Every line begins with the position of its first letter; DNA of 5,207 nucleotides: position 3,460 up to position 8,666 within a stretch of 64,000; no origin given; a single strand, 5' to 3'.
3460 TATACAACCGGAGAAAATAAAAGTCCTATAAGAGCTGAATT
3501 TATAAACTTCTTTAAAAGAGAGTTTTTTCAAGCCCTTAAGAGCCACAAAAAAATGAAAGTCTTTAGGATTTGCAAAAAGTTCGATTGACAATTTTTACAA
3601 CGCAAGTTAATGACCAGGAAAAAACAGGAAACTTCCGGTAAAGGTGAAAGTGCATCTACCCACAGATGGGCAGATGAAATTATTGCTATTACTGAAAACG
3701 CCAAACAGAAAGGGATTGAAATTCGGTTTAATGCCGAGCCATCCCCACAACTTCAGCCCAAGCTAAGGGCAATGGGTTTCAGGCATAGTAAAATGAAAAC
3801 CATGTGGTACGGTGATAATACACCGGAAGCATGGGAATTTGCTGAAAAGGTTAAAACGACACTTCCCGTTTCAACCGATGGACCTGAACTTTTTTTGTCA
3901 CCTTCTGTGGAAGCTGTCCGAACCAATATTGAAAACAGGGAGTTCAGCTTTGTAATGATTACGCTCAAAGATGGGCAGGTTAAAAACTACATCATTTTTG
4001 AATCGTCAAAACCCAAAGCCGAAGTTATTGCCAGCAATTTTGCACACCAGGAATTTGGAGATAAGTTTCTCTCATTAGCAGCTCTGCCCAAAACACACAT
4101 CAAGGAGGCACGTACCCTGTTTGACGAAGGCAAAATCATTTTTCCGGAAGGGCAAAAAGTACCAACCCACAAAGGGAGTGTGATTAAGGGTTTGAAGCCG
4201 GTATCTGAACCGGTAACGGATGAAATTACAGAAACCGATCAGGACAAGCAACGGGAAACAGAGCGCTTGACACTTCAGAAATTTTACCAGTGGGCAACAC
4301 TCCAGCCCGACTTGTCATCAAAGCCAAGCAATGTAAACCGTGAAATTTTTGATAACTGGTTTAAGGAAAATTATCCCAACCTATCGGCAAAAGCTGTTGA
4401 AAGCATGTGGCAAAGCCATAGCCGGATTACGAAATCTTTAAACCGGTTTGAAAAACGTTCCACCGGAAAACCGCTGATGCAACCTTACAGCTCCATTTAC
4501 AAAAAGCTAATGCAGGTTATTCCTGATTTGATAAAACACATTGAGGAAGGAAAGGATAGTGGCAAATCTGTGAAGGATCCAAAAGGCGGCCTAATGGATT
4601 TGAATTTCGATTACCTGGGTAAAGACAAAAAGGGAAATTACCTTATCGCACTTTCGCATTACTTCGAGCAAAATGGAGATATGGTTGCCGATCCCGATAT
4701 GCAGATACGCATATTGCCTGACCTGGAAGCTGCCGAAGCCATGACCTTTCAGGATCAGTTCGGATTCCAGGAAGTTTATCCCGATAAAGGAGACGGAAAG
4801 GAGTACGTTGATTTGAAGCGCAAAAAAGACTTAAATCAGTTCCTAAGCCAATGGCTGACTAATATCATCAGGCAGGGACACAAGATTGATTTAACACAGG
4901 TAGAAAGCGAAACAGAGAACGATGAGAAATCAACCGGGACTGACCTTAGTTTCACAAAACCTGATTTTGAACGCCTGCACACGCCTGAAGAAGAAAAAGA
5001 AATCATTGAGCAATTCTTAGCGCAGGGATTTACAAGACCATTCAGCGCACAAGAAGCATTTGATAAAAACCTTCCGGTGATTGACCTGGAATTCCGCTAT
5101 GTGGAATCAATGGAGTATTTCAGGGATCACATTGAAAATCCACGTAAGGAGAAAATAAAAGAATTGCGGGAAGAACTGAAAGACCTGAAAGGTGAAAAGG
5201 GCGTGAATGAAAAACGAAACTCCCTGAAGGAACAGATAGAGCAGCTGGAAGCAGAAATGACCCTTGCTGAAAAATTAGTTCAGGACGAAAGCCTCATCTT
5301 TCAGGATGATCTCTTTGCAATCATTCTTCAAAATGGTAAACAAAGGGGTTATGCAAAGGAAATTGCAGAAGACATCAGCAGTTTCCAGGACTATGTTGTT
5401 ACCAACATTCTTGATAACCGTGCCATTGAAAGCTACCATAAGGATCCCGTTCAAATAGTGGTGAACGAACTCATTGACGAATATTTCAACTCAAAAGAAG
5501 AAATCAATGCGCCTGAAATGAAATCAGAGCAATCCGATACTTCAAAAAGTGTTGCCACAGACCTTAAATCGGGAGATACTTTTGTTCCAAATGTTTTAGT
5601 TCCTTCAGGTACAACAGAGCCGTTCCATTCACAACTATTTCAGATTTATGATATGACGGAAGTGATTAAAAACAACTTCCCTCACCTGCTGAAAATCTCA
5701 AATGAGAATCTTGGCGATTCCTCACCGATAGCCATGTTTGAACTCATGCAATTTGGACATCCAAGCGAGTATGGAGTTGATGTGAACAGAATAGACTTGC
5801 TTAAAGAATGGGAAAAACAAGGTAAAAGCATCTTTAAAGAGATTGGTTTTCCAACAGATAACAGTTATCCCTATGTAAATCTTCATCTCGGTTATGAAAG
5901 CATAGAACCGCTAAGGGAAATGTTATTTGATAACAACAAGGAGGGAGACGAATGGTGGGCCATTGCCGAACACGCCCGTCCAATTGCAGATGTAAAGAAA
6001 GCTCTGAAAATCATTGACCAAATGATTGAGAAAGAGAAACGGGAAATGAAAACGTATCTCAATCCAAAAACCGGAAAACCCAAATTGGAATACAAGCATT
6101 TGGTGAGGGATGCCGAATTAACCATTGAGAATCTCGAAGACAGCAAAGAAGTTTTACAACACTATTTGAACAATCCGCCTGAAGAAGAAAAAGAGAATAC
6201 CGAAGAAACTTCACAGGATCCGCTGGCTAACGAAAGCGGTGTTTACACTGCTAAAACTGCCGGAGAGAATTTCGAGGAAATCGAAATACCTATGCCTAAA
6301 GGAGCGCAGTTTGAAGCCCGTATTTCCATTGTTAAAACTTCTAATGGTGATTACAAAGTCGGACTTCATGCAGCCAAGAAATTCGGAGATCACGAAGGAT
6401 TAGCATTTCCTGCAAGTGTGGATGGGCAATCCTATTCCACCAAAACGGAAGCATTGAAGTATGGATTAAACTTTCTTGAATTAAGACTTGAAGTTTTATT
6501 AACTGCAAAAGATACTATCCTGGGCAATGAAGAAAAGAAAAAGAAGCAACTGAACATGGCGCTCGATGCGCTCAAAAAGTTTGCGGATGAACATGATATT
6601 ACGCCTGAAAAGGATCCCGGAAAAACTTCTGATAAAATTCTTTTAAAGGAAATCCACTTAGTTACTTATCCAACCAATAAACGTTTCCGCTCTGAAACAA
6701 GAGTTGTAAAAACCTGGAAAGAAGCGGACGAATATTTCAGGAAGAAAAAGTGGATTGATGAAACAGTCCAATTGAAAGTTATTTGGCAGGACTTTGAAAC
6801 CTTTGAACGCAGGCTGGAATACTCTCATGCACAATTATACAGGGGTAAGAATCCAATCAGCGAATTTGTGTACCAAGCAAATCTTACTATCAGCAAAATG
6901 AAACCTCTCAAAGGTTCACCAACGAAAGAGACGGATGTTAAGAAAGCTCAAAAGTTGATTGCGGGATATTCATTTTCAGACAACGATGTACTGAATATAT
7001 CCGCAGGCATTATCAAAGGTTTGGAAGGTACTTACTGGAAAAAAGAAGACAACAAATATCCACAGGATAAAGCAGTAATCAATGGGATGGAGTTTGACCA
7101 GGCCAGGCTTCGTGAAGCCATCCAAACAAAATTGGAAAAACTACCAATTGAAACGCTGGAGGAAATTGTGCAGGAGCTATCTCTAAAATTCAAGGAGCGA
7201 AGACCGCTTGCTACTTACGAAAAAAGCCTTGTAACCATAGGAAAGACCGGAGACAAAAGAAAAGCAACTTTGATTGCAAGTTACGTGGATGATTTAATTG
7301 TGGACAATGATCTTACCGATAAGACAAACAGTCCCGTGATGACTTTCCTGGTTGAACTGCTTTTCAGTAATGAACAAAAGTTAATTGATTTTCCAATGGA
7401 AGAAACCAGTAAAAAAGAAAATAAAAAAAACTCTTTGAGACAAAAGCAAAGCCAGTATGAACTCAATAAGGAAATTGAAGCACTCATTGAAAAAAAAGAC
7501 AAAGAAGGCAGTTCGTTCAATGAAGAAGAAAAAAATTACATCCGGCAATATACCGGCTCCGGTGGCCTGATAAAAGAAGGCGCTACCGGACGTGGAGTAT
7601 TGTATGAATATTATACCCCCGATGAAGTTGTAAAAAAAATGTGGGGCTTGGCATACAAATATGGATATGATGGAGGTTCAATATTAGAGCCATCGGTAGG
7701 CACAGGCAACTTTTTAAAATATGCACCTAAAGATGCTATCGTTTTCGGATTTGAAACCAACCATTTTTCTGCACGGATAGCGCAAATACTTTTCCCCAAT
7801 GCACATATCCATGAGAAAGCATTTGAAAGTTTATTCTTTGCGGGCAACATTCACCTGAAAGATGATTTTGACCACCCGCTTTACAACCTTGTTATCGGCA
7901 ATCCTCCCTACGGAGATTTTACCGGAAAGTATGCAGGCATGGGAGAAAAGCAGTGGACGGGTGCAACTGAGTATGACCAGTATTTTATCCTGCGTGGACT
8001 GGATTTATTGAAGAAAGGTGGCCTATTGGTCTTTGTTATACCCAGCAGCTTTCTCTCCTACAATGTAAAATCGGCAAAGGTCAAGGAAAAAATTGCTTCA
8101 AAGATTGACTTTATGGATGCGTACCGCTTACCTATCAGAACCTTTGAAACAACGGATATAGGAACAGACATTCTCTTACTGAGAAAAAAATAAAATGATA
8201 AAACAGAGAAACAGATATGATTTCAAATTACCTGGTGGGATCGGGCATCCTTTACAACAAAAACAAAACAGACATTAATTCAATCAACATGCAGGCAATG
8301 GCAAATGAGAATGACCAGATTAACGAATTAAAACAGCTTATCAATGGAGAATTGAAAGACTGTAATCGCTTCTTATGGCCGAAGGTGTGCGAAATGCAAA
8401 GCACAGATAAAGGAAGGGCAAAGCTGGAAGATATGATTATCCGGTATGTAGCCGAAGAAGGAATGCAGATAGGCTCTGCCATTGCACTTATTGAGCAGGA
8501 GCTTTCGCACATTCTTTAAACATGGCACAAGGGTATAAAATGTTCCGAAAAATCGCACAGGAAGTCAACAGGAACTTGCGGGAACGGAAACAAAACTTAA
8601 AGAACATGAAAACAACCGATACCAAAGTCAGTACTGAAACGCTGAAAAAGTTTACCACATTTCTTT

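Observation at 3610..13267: Split DarB-like giant methyltransferase plus SNF2 helicase as the first two genes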

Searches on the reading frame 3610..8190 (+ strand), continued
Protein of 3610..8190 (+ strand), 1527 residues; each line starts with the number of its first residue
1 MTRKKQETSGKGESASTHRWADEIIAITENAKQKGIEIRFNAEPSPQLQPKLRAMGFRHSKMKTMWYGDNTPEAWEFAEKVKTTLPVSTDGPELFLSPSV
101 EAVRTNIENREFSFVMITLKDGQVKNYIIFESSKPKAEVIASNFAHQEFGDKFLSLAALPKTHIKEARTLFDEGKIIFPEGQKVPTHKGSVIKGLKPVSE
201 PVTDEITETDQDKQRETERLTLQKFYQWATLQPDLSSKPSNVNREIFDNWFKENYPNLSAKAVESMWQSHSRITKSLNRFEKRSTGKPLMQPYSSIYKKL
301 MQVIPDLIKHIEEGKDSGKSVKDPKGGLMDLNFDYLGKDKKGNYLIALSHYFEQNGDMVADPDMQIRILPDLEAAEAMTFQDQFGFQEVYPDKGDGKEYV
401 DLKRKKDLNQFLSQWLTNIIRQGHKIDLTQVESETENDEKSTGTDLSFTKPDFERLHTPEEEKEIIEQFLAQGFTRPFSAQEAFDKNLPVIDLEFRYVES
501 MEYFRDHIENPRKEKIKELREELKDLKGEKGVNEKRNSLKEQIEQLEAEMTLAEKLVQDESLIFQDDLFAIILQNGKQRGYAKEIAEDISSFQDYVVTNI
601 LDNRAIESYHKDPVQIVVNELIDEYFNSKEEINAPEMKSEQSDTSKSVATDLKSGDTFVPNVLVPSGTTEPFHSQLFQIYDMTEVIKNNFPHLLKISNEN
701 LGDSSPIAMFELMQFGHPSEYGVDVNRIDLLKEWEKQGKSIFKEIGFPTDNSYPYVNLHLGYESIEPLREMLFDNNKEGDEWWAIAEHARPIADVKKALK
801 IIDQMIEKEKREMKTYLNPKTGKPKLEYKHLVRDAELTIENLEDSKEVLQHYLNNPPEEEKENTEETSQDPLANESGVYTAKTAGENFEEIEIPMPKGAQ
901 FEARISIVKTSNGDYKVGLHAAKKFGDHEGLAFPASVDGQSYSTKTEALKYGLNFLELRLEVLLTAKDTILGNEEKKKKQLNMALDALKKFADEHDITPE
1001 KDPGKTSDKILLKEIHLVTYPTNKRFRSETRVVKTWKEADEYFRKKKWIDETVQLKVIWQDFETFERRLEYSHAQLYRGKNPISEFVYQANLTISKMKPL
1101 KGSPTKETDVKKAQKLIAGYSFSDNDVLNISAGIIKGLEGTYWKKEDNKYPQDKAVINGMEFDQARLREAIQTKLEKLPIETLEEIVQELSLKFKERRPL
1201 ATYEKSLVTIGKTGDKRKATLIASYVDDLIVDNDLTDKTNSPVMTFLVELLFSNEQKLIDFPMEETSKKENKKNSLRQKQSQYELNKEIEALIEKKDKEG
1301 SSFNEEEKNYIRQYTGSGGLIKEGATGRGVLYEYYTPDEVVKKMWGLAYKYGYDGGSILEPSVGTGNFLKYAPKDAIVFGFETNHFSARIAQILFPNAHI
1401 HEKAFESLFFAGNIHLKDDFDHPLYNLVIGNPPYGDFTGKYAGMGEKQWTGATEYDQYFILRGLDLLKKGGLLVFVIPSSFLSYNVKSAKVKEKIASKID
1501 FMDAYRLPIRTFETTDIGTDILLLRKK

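Call 20: search_protein_families(library=ncbifam, proteins=[window:3610-8190:+], max_evalue=0.01)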
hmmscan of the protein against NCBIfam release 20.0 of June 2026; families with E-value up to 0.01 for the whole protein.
window:3610-8190:+ (1527 aa): 1 family
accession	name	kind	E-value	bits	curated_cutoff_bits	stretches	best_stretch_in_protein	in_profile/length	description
NF008267.0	PRK11039.1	equivalog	0.0015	18.5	195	1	360-424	73-135/141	DUF1249 family protein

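Call 28: search_solved_structures(query=A1, max_evalue=1)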
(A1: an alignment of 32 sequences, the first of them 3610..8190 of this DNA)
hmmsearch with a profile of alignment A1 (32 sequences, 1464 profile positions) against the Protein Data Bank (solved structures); distinct sequences matched with E-value up to 1: 15.
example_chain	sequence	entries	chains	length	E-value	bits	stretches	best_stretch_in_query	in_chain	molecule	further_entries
7bst_D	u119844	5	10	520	4.9e-06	27.8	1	1127-1346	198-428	Type I restriction enzyme EcoR124II M protein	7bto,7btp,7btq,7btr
3lkd_A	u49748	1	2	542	8.6e-06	27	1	1127-1325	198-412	Type I restriction-modification system methyltransferase subunit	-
1g38_A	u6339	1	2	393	4.3e-05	24.7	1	1217-1277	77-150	MODIFICATION METHYLASE TAQI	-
1aqi_A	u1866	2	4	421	5e-05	24.5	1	1217-1277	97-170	ADENINE-N6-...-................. TAQI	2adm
1aqj_A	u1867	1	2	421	5e-05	24.5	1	1217-1277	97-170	ADENINE-N6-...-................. TAQI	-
2y7c_B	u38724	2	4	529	5.2e-05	24.4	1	1217-1331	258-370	TYPE I RESTRICTION ENZYME ECOKI M PROTEIN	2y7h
2ar0_A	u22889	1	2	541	5.4e-05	24.3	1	1217-1331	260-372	Type I restriction enzyme EcoKI M protein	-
2ibs_A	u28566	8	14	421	5.5e-05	24.3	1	1217-1277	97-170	Modification methylase TaqI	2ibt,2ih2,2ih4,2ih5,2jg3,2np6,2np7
3ufb_A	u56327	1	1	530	0.0051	17.8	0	1127-1165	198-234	Type I restriction-modification system methyltransferase subunit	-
2okc_A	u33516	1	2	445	0.0089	17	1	1218-1324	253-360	Type I restriction enzyme StySJI M protein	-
2f8l_A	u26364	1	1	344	0.014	16.3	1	1253-1323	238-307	hypothetical protein lmo1582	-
7kuw_A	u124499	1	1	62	0.2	12.5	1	220-273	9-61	Sequence-Based Designed Protein nmt_0994_guided_02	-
7vru_A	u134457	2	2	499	0.28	12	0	1127-1339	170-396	Site-specific DNA-methyltransferase (adenine-specific)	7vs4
6zfb_D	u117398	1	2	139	0.38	11.6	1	974-1102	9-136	DNA-directed RNA polymerase subunit delta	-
8x6g_H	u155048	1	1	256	0.84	10.5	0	236-285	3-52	RNA polymerase sigma factor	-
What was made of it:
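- On Methyltransferase-helicase dyad of polyvalent proteins (DarB-like): PDB profile hits to EcoR124 HsdM, TaqI and EcoKI M (call 28).
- Tried and rejected: Profile searches against PDB found only the methyltransferase for gene 1 (call 28).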

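Call 53: find_encoding_contigs(protein=P0005, flank=10000, max_places=1)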
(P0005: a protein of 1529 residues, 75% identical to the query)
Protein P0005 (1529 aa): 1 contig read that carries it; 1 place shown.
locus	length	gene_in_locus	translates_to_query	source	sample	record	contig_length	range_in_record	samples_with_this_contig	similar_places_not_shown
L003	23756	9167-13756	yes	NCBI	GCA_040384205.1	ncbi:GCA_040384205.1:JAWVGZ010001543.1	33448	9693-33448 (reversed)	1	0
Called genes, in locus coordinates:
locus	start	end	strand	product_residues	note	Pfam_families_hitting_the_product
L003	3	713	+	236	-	?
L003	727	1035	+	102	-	-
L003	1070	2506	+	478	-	-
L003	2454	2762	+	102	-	-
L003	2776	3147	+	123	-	-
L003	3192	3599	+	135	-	-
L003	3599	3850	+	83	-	-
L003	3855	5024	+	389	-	PF00534:Glycos_transf_1 (faint)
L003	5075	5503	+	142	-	-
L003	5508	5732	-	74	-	PF01381:HTH_3 (weak)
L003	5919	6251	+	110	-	-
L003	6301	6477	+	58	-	-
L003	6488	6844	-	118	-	-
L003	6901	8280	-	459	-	-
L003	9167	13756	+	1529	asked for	PF21849:DUF6908, PF06853:DUF1249, PF02384:N6_Mtase, PF07669:Eco57I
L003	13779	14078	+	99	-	-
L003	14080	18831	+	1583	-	PF00176:SNF2-rel_dom (weak), PF00271:Helicase_C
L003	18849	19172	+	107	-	-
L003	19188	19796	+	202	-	-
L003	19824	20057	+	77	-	-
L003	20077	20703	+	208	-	-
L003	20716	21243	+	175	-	-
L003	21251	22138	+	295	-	-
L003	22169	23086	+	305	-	-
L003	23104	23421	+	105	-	-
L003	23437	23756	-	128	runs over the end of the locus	PF25056:DUF7793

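Call 54: find_encoding_contigs(protein=P0047, flank=10000, max_places=1)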
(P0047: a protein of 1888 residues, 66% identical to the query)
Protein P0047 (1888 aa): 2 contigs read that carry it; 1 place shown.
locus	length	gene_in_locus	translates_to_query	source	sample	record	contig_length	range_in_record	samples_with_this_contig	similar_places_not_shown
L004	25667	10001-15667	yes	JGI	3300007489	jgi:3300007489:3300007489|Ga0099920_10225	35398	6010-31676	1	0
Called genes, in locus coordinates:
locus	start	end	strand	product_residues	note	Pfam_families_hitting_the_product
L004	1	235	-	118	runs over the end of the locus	-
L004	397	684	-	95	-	-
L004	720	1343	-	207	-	-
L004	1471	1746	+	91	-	-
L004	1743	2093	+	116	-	-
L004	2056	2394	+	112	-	-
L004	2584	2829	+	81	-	-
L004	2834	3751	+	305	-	-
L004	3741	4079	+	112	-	-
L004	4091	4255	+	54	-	-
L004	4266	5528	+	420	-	-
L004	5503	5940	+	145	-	-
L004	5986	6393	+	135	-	-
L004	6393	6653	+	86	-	-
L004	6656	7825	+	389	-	-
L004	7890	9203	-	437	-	PF04326:SLFN_AlbA_2, PF13749:HATPase_c_4, PF08220:HTH_DeoR (weak)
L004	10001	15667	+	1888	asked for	PF06853:DUF1249, PF21849:DUF6908, PF02384:N6_Mtase, PF07669:Eco57I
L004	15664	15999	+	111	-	-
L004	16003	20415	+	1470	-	PF00176:SNF2-rel_dom, PF28555:Helicase_dom (weak), PF00271:Helicase_C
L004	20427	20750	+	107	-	-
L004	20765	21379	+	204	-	-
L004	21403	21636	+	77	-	-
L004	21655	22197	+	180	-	-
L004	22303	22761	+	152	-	-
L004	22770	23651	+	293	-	-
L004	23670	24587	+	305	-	-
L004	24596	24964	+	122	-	-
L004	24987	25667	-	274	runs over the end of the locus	-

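Call 81: search_protein_families(library=pfam, proteins=[L001:52-1341:+, L001:2483-3649:+], max_evalue=0.01)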
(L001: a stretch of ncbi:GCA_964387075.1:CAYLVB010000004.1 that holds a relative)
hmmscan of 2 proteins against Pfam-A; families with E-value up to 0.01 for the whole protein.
L001:52-1341:+ (430 aa): 3 families
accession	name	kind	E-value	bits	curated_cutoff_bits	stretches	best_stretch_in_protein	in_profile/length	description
PF13730.12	HTH_36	-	0.0012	19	25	1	71-98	28-55/55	Helix-turn-helix domain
PF08279.18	HTH_11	-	0.0026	18.1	25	1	73-97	20-45/55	HTH domain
PF12840.13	HTH_20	-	0.0086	16.5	27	0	73-100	23-50/51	Helix-turn-helix domain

L001:2483-3649:+ (389 aa): 2 families
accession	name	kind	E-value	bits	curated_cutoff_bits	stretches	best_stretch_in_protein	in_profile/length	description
PF00534.26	Glycos_transf_1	-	0.00046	20.2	26.4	1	316-368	117-171/172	Glycosyl transferases group 1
PF13524.12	Glyco_trans_1_2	-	0.0089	16.4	25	0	243-378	15-137/144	Glycosyl transferase-like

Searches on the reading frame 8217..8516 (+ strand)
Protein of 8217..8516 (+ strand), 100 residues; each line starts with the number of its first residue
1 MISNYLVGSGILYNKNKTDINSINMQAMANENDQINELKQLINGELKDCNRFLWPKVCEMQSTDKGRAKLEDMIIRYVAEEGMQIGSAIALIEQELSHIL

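Call 6: search_protein_families(library=pfam, proteins=[window:8217-8516:+], max_evalue=0.1)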
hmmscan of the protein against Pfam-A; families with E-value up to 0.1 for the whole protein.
window:8217-8516:+ (100 aa): 0 families

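Call 7: search_protein_families(library=phrogs, proteins=[window:8217-8516:+], max_evalue=0.01)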
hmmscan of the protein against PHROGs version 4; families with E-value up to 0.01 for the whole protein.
window:8217-8516:+ (100 aa): 0 families

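Call 19: search_protein_families(library=padloc, proteins=[window:8217-8516:+], max_evalue=0.01)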
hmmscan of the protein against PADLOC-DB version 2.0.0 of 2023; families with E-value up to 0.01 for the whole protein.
window:8217-8516:+ (100 aa): 0 families

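Call 20: search_protein_families(library=ncbifam, proteins=[window:8217-8516:+], max_evalue=0.01)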
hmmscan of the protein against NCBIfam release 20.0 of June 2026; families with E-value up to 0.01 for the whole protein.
window:8217-8516:+ (100 aa): 0 families

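Call 93: search_solved_structures(query=A4, max_evalue=10)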
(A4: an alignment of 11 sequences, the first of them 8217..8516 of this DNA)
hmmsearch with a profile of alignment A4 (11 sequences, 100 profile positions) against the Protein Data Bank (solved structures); distinct sequences matched with E-value up to 10: 2.
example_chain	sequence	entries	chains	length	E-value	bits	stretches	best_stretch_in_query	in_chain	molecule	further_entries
7esz_B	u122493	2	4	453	0.19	15.1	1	42-78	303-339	BACTERIA FACTOR A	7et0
3jcm_G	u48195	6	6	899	0.19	15.1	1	13-74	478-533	Pre-mRNA-splicing factor 6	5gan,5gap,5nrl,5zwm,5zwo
